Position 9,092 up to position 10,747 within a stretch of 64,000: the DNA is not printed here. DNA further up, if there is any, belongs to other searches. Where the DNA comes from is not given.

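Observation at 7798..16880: Cluster of eukaryote-like hydrolases without signal peptides (C39/PCS-like peptidase, hevamine-type GH18-jacalin fusion, GH64 glucanase) flanking the defense block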

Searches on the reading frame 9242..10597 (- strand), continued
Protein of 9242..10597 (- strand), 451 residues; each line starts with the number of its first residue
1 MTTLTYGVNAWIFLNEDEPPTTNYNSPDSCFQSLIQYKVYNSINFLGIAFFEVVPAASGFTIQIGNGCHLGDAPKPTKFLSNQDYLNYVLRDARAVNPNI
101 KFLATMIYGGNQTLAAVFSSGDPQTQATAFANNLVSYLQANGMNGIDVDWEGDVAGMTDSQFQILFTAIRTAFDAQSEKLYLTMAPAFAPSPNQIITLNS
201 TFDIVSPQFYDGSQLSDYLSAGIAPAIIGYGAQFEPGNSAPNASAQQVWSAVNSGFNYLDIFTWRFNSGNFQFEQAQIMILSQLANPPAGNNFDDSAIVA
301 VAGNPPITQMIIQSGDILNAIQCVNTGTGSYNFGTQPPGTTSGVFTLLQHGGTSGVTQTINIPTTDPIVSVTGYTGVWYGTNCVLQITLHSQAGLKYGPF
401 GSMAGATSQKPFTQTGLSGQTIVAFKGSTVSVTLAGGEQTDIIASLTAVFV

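Call 61: search_solved_structures(query=A3, max_evalue=0.001, show_alignments=1)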
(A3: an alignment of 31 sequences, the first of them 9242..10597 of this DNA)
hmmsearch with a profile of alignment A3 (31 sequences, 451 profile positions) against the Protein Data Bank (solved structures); distinct sequences matched with E-value up to 0.001: 46.
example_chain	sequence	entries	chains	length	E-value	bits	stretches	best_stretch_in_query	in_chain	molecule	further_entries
5gzu_A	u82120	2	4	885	5.2e-10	42.1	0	83-206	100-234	Chitinase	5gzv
5gzt_B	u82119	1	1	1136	9.6e-10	41.2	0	84-206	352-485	Chitinase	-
8hw6_A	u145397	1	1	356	8.9e-09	38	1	78-207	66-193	Chitinase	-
1itx_A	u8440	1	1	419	6.3e-08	35.2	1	83-210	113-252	Glycosyl Hydrolase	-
3ian_A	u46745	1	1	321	5.4e-07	32.1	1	118-206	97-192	Chitinase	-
4uri_A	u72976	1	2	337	1.1e-06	31.1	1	77-167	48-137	CHITINASE-RELATED AGGLUTININ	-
3g6l_A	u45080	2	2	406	1.1e-06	31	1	96-237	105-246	Chitinase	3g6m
1c3k_A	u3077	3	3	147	1.2e-06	31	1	345-414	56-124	AGGLUTININ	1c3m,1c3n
8hw7_A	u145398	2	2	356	1.2e-06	31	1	78-207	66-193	Chitinase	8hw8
6kxn_A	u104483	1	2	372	2.4e-06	30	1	82-207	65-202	Family 18 chitinase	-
6kst_A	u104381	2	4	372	2.4e-06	30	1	82-207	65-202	Family 18 chitinase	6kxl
6epb_A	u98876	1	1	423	4.6e-06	29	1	103-243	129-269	Endochitinase 42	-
6flw_A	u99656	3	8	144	1.6e-05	27.3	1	305-427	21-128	Jacalin-like lectin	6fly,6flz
6kxm_A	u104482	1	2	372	1.6e-05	27.3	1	82-207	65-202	Family 18 chitinase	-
9i2p_A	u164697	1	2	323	3.4e-05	26.2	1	121-206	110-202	chitinase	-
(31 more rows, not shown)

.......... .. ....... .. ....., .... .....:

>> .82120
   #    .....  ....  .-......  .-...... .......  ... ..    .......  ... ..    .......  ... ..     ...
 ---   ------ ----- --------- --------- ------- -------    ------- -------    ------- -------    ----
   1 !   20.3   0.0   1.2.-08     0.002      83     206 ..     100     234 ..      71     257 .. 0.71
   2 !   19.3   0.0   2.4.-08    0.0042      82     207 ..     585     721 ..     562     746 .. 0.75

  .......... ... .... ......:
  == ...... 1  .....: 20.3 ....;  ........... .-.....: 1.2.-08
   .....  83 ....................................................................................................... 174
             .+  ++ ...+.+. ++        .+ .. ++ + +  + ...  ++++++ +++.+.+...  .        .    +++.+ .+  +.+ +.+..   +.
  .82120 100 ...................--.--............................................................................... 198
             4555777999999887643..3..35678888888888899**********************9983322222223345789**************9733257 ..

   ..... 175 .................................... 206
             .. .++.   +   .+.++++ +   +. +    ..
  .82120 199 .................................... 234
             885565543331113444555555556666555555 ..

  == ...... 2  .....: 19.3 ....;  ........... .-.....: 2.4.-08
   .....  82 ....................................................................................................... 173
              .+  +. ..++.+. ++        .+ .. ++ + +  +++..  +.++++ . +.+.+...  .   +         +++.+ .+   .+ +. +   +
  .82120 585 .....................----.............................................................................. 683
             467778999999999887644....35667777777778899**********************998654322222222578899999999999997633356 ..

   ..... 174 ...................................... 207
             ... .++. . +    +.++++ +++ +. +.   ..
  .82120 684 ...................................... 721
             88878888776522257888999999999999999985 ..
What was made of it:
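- On Class III (hevamine-type) GH18: The hits are bacterial chitinases, chitotriosidase and class V (call 61).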

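Call 68: search_protein_representatives(protein=window:9242-10597:-)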
Query: 451 residues. Proteins with E-value up to 0.001 (for the whole library): 234; up to 1e-10: 104; up to 1e-30: 36. The best 150 are listed.
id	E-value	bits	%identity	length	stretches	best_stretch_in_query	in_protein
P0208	3.5e-186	635.8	69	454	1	1-450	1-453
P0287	9.0e-113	393.9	69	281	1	179-450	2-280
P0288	6.1e-101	354.9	44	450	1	3-450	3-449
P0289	1.7e-99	350.2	44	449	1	1-448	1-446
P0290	5.5e-98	345.2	44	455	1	7-447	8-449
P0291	3.1e-97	342.7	45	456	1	1-450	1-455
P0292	6.1e-86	305.5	64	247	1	1-232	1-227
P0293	3.3e-82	293.2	41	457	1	3-450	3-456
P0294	9.9e-77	275.1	43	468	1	7-450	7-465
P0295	9.2e-54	199.4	39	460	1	35-448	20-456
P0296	3.3e-47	177.8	42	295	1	7-284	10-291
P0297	9.2e-47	176.4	34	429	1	8-429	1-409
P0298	1.0e-46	176.2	37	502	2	89-450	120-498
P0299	1.1e-46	176.1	46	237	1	215-448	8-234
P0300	7.4e-45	170.1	40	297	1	7-287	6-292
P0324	1.0e-29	120.2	54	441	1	290-447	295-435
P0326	8.1e-28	113.9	51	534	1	287-447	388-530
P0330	9.9e-26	107.1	43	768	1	285-450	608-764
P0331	2.1e-25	106.0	50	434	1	289-446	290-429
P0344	7.4e-20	87.7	42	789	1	292-450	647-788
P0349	3.7e-18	82.1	46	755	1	289-450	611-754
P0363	1.6e-15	73.4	39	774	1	292-450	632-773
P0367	5.2e-15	71.8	38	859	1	285-448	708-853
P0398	7.0e-10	54.9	41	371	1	283-430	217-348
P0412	2.0e-08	50.0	39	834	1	290-437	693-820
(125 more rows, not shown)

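Call 70: search_protein_families(library=pfam, proteins=[P0330, P0344, P0349, P0324, P0326, P0331, P0367, P0363, P0412, P0398], max_evalue=0.001)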
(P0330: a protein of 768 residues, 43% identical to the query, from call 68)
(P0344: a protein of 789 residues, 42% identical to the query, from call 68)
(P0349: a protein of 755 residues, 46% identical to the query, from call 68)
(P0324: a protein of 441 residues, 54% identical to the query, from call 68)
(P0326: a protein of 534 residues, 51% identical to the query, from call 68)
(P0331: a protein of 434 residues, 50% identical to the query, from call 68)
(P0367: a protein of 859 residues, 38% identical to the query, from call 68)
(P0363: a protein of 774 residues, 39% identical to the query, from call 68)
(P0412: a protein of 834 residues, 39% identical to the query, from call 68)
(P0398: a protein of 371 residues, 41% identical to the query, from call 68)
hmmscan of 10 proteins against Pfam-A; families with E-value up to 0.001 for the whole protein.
P0330 (768 aa): 2 families
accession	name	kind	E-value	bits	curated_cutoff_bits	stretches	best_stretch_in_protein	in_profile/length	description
PF03644.19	Glyco_hydro_85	-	9.7e-70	235.9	22.2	1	60-343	3-301/302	Glycosyl hydrolase family 85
PF01419.22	Jacalin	-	3e-10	41.1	22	1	629-742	20-125/136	Jacalin-like lectin domain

P0344 (789 aa): 1 family
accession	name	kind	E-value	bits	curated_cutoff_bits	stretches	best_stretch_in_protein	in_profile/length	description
PF03644.19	Glyco_hydro_85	-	5.4e-71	240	22.2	1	69-371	9-299/302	Glycosyl hydrolase family 85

P0349 (755 aa): 2 families
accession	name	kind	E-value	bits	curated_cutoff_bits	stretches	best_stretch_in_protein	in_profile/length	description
PF03644.19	Glyco_hydro_85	-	4.9e-56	190.9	22.2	1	69-342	7-300/302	Glycosyl hydrolase family 85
PF01419.22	Jacalin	-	1.6e-11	45.3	22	1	612-732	9-125/136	Jacalin-like lectin domain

P0324 (441 aa): 1 family
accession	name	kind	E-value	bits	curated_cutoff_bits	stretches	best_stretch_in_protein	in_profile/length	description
PF01419.22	Jacalin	-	9.9e-13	49.1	22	1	312-416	20-125/136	Jacalin-like lectin domain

P0326 (534 aa): 2 families
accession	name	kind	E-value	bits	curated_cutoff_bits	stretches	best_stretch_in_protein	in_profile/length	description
PF01419.22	Jacalin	-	6e-13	49.8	22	1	404-511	19-125/136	Jacalin-like lectin domain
PF01764.32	Lipase_3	-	1.2e-08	35.4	22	1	202-285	54-136/140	Lipase (class 3)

P0331 (434 aa): 3 families
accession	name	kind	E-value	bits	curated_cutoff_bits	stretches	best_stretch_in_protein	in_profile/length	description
PF01419.22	Jacalin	-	2.5e-16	60.8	22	1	304-411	17-125/136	Jacalin-like lectin domain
PF00704.34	Glyco_hydro_18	-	7.3e-06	26.3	29.6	1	83-221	56-227/317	Glycosyl hydrolases family 18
PF23916.1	TIM-barrel_EndoS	-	7.6e-06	26.2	27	1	79-219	47-196/238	Endo-beta-N-acetylglucosaminidase EndoS TIM-barrel domain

P0367 (859 aa): 2 families
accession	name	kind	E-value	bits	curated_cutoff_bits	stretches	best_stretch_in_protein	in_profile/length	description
PF01419.22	Jacalin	-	4.8e-18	66.3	22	1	706-833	2-125/136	Jacalin-like lectin domain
PF13385.13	Laminin_G_3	-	0.00038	21.1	27.6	0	55-205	5-150/151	Concanavalin A-like lectin/glucanases superfamily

P0363 (774 aa): 2 families
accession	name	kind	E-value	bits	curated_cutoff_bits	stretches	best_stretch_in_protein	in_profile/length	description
PF16483.10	Glyco_hydro_64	-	4.6e-38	131.8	27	2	9-255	3-246/370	Beta-1,3-glucanase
PF01419.22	Jacalin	-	1.9e-11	44.9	22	1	644-751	17-125/136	Jacalin-like lectin domain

P0412 (834 aa): 0 families

P0398 (371 aa): 1 family
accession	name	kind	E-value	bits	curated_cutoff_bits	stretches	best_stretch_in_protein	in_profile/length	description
PF01419.22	Jacalin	-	9.4e-15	55.7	22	1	223-349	4-127/136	Jacalin-like lectin domain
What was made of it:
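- Closest known: Mannose-specific jacalin-related lectins. Different: Here it is a C-terminal module of bacterial enzymes: GH18, and in other bacteria GH85, GH64 and lipase (call 70).
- The same lectin module is fused in other bacteria to GH85 endo-N-acetylglucosaminidase, GH64 and class-3 lipase domains (calls 68, 70), which points to a shared glycan target. GH85-jacalin fusions exist in bacteria (call 70).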

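Call 71: predict_structure(alignment_id=A3)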
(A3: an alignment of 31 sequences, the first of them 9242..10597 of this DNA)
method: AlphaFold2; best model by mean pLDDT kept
length: 451 residues; sequences in the alignment: 31
mean_pLDDT: 84.3   pTM: 0.79
mean pLDDT of the five models: 84.3, 79.0, 75.8, 70.3, 68.8
residues with pLDDT >= 90: 208; 70-90: 173; 50-70: 68; < 50: 2
segments of 3 or more residues with pLDDT < 50: none
pLDDT, mean of each block of 10 residues (from residue 1): 65 66 76 81 84 93 86 75 88 91 88 91 96 97 91 73 96 96 85 90 81 74 82 55 71 59 64 78 78 91 89 95 84 58 84 93 94 96 97 96 92 95 96 87 96 91
secondary structure, 60 per line:
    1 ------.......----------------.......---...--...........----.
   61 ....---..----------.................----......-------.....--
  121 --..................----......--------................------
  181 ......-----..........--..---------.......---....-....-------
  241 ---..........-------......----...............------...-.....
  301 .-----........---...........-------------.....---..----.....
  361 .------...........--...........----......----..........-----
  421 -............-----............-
elements in order: E7-13 H30-36 E45-55 E60-64 H82-96 E101-106 H114-118 H123-140 E145-150 H159-174 E181-186 H192-201 H215-221 E230-233 H245-253 E261-266 H271-285 E292-294 H296-301 E307-314 E318-328 E342-346 E356-361 E368-378 E381-391 E396-401 E406-415 E422-433 E439-450

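Call 73: fold_search(model_id=the predicted structure, library=pdb)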
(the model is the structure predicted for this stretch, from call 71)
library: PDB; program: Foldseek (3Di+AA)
matches with E <= 10: 1831; with E <= 0.001: 390
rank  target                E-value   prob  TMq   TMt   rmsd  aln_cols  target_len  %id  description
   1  6bt9_A                2.8e-09  1.00  0.37  0.28  23.5       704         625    9  Chitinase ChiA74 from Bacillus thuringiensis (released 2019-03-06)
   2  6bt9_B                3.1e-09  1.00  0.34  0.25  24.6       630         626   11  Chitinase ChiA74 from Bacillus thuringiensis (released 2019-03-06)
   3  1ouw_C                6.7e-09  1.00  0.24  0.65   4.9       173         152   18  Crystal structure of Calystegia sepium agglutinin (released 2003-11-11)
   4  1itx                  8.5e-09  1.00  0.34  0.36   9.4       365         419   14  Catalytic Domain of Chitinase A1 from Bacillus circulans WL-12 (released 2002-03-13)
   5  6flw_A                9.0e-09  1.00  0.24  0.69   5.7       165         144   24  Structure of AcmJRL, a mannose binding jacalin related lectin from Ananas comosus. (released 2018-08-15)
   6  8u47                  1.3e-08  1.00  0.37  0.59   7.4       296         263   14  Crystal structure of Bacteroides thetaiotaomicron VPI-5482 Endoglycosidase BT1285 (released 2024-05-29)
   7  7kmu_A                1.7e-08  1.00  0.22  0.67   6.4       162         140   20  Structure of WT Malaysian Banana Lectin (released 2021-01-27)
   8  1ouw_D                1.8e-08  1.00  0.24  0.64   5.0       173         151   18  Crystal structure of Calystegia sepium agglutinin (released 2003-11-11)
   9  7kmv_P                2.2e-08  1.00  0.24  0.74   4.8       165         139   21  Structure of Malaysian Banana Lectin F84T (released 2021-01-27)
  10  1c3m_A                2.3e-08  1.00  0.26  0.75   3.9       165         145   21  CRYSTAL STRUCTURE OF HELTUBA COMPLEXED TO MAN(1-3)MAN (released 2000-01-10)
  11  1x1v_B                2.4e-08  1.00  0.25  0.75   4.0       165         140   22  Structure Of Banana Lectin- Methyl-Alpha-Mannose Complex (released 2005-11-08)
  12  7kmv_A                2.4e-08  1.00  0.22  0.66   6.4       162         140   20  Structure of Malaysian Banana Lectin F84T (released 2021-01-27)
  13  7v4z_A                2.4e-08  1.00  0.22  0.63   6.3       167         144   23  Structure of Horcolin native form (released 2022-03-09)
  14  1x1v_A                2.6e-08  1.00  0.24  0.74   4.5       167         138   20  Structure Of Banana Lectin- Methyl-Alpha-Mannose Complex (released 2005-11-08)
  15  4pif_A                2.6e-08  1.00  0.22  0.68   5.8       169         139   18  Crystal Structure of recombinant WT Banana Lectin (released 2015-11-04)
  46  7z64_A                9.9e-08  1.00  0.40  0.60   6.2       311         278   17  A GH18 from haloalkaliphilic bacterium unveils environment-dependent variations in the catalytic machinery of chitinas (released 2024-01-17)
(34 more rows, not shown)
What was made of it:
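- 9242..10597 (-): 451-aa leaderless GH18 TIM barrel (about residues 7-290, with no chitinase insertion domain) fused to a jacalin-like beta-prism (about residues 300-451). Calls 71 and 73: AF2 pLDDT 84; Foldseek finds chitinases, the BT1285 endoglycosidase and mannose-type jacalin-related lectins.
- On Glycoside hydrolase family 18: AF2 model with Foldseek matches to many GH18 structures at probability 1.0 (calls 71, 73).
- On Jacalin-related lectin: TM 0.75 to Heltuba and banana lectin (call 73).
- Closest known: Mannose-specific jacalin-related lectins. Same: Beta-prism I fold, TM 0.64-0.75, 18-24% identity (call 73).
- Lectin evidence: the jacalin prism superposes on mannose-binding lectins at TM 0.75 (call 73).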

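Call 74: find_related_loci(query=A3, collection=metagenome_contigs, flank=10000)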
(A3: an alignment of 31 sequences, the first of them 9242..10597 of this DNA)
Query A3 (451 aa) in metagenome_contigs; peptide patterns used: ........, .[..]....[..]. (x = any residue, [..] = any of these).
68 stretches matched a pattern; 39 encode a relative of the query (tblastn E <= 1e-3); 39 distinct loci.
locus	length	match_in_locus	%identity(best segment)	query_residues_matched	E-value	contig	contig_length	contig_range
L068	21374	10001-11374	73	1-450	0e+0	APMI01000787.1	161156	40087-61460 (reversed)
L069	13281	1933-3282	66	1-450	0e+0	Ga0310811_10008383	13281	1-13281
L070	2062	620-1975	69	1-450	0e+0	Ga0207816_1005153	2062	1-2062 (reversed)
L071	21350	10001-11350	66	1-450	0e+0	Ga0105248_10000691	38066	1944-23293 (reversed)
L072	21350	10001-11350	66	1-450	0e+0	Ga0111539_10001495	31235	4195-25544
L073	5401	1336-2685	66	1-450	0e+0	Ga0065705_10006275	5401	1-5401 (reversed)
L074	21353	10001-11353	66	1-450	0e+0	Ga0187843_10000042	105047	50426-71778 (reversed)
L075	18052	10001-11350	67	1-450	0e+0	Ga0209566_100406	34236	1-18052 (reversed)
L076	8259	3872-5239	65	1-450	0e+0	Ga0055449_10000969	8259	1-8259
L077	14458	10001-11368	65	1-450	0e+0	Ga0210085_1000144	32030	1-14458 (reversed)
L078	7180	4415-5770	64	1-450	0e+0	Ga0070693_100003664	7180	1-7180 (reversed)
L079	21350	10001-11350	66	1-450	0e+0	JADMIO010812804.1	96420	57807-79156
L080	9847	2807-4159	66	1-450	0e+0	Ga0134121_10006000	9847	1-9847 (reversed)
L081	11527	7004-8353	66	1-450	0e+0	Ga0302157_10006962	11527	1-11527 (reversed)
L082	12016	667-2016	66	1-450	0e+0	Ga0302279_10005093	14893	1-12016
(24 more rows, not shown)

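Call 75: find_related_loci(query=A3, collection=viral_contigs, flank=10000)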
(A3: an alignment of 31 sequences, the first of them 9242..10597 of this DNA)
Query A3 (451 aa) in viral_contigs; peptide patterns used: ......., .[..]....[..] (x = any residue, [..] = any of these).
32 stretches matched a pattern, but none encodes a relative of the query by tblastn (E <= 1e-3).

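Call 83: search_protein_families(library=pfam, alignment_id=A4, max_evalue=0.00001)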
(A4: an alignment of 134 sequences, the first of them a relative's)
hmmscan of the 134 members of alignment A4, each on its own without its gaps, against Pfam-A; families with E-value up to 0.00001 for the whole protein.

A. member 1, L064:3391-7272:- (1293 aa): 0 families

B. families by the number of members that match (of 134 scanned): 109 families (the first 25 are shown)
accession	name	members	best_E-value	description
PF12698.13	ABC2_membrane_3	2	4.8e-55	ABC-2 family transporter protein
PF01578.25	Cytochrom_C_asm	2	1.3e-46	Cytochrome C assembly protein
PF01061.29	ABC2_membrane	2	3.8e-29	ABC-2 type transporter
PF00005.33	ABC_tran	2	2.4e-28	ABC transporter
PF19289.4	PmbA_TldD_3rd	2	2e-27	PmbA/TldA metallopeptidase C-terminal domain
PF12679.13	ABC2_membrane_2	2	1.1e-17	ABC-2 family transporter protein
PF13946.11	DUF4214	2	6.9e-13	Domain of unknown function (DUF4214)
PF13304.12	AAA_21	2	1.7e-12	AAA domain, putative AbiEii toxin, Type IV TA system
PF02776.23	TPP_enzyme_N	2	3.3e-07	Thiamine pyrophosphate enzyme, N-terminal TPP binding domain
PF06751.17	EutB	1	1.8e-223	Ethanolamine ammonia lyase large subunit (EutB)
PF06723.19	MreB_Mbl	1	7.6e-148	MreB/Mbl protein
PF25183.1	OMP_b-brl_4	1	7.1e-144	Outer membrane beta barrel domain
PF16327.10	CcmF_C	1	6.3e-99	Cytochrome c-type biogenesis protein CcmF C-terminal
PF05985.16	EutC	1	2.4e-97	Ethanolamine ammonia-lyase light chain (EutC)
PF07733.18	DNA_pol3_alpha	1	3.7e-94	Bacterial DNA polymerase III alpha NTPase domain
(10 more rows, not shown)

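Call 84: search_protein_families(library=padloc, alignment_id=A4, max_evalue=1e-10)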
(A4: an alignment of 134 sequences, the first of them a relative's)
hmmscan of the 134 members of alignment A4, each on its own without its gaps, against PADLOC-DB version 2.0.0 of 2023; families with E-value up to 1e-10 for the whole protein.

A. member 1, L064:3391-7272:- (1293 aa): 0 families

B. families by the number of members that match (of 134 scanned): 6 families
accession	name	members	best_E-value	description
PDLC04135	mad3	2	1e-26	mads_3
PDLC02980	AriA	2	5.3e-13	-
PDLC04134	mad2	1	3.9e-20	mads_2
PDLC04824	PDC-S02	1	2.7e-17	-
PDLC04799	PDC-S02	1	2.5e-12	-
PDLC04140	mad8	1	2.4e-11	mads_8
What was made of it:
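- Among 134 neighbours of GH18-jacalin genes in the non-redundant loci, only a handful hit defence models (call 84).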
